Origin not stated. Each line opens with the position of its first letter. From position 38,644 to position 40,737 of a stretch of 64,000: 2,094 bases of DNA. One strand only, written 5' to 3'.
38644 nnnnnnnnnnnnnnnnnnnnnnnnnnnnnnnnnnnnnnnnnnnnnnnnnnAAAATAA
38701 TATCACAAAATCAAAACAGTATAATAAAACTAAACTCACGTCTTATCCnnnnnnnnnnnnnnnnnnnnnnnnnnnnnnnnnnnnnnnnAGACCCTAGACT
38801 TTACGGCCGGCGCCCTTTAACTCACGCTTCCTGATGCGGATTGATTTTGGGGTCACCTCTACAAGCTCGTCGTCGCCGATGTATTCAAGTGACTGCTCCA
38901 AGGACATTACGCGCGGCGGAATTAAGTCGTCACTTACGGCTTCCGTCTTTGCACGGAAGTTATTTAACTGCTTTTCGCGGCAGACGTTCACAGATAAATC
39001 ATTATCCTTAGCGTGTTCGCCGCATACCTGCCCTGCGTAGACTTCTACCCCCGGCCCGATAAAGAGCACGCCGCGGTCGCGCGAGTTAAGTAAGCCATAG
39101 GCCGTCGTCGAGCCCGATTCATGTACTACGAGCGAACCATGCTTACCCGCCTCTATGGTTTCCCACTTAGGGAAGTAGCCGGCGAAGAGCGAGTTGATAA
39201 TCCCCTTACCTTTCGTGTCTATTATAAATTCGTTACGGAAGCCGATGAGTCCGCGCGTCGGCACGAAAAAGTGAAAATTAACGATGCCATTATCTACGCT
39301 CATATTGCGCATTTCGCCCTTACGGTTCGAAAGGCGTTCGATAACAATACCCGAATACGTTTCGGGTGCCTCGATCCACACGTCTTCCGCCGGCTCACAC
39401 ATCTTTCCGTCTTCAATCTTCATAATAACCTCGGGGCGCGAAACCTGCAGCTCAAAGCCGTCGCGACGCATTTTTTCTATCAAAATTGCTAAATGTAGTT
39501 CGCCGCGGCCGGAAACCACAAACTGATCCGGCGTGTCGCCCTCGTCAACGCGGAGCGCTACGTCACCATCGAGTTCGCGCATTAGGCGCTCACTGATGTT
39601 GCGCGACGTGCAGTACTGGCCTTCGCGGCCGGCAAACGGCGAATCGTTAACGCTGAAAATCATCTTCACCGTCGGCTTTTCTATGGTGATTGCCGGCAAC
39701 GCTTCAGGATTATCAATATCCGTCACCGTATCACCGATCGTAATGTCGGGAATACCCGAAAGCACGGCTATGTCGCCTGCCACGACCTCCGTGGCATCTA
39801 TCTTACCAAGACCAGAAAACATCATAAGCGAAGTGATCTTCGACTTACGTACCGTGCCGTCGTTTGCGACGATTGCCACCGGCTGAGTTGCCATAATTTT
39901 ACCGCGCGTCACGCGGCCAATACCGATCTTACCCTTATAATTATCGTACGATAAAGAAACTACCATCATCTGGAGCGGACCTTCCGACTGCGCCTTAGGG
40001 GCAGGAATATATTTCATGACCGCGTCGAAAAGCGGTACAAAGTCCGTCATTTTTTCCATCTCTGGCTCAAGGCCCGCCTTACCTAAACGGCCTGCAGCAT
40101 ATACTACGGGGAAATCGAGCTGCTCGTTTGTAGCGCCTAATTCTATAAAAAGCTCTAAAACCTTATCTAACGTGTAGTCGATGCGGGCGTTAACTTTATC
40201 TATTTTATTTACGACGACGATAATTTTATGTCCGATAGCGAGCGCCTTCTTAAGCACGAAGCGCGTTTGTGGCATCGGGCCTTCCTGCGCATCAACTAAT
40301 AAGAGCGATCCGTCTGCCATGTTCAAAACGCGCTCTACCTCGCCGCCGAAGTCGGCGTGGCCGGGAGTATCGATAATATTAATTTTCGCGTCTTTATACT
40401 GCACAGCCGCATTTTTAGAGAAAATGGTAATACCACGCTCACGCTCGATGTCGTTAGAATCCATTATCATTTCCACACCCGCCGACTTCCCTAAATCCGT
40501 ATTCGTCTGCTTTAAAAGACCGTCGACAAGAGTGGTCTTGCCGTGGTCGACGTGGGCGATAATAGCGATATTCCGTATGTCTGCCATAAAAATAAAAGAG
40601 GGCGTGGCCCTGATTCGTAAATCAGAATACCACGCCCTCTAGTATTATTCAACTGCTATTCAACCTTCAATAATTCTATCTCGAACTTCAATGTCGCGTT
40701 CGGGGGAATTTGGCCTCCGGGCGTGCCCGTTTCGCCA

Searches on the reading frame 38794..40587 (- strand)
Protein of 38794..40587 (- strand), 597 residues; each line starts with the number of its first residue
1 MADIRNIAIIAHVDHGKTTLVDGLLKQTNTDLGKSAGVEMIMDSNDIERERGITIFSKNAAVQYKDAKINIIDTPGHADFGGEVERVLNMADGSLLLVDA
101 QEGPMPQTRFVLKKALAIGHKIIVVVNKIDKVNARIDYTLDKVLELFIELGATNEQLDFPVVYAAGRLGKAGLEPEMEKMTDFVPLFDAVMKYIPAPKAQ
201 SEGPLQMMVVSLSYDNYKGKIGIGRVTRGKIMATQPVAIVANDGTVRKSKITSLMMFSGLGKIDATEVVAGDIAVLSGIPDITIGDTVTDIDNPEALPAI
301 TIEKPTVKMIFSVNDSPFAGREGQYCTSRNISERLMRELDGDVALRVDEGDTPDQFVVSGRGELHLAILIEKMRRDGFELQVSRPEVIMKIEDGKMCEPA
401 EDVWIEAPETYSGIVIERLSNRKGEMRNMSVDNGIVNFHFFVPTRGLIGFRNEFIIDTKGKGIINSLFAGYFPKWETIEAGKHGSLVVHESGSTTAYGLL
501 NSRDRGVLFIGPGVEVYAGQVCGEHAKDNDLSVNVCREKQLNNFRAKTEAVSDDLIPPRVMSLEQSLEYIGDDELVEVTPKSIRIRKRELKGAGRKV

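Call 75: search_protein_families(library=pfam, proteins=[window:38794-40587:-], max_evalue=0.001)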
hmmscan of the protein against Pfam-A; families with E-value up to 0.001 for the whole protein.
window:38794-40587:- (597 aa): 7 families
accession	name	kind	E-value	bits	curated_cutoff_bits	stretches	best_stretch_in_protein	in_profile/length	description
PF00009.33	GTP_EFTU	-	5.4e-54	183.1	26.5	1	3-195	2-187/188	Elongation factor Tu GTP binding domain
PF21018.2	BipA_C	-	3.3e-41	139.9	23.8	1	484-591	2-109/110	TypA/BipA C-terminal domain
PF00679.30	EFG_C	-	1e-16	61.1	27.9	1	396-472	2-79/89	Elongation factor G C-terminus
PF03144.31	GTP_EFTU_D2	-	1.6e-08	35.3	30.3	1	219-289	1-73/73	Elongation factor Tu domain 2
PF14492.12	EFG_III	-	5.2e-07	30.1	27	1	329-380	19-71/75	Elongation Factor G, domain III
PF01926.29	MMR_HSR1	-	2.4e-06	28.1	21.9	1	31-128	9-113/113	50S ribosome-binding GTPase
PF22042.2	EF-G_D2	-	8.6e-06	26.2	27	1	205-290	2-83/84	Elongation factor G domain 2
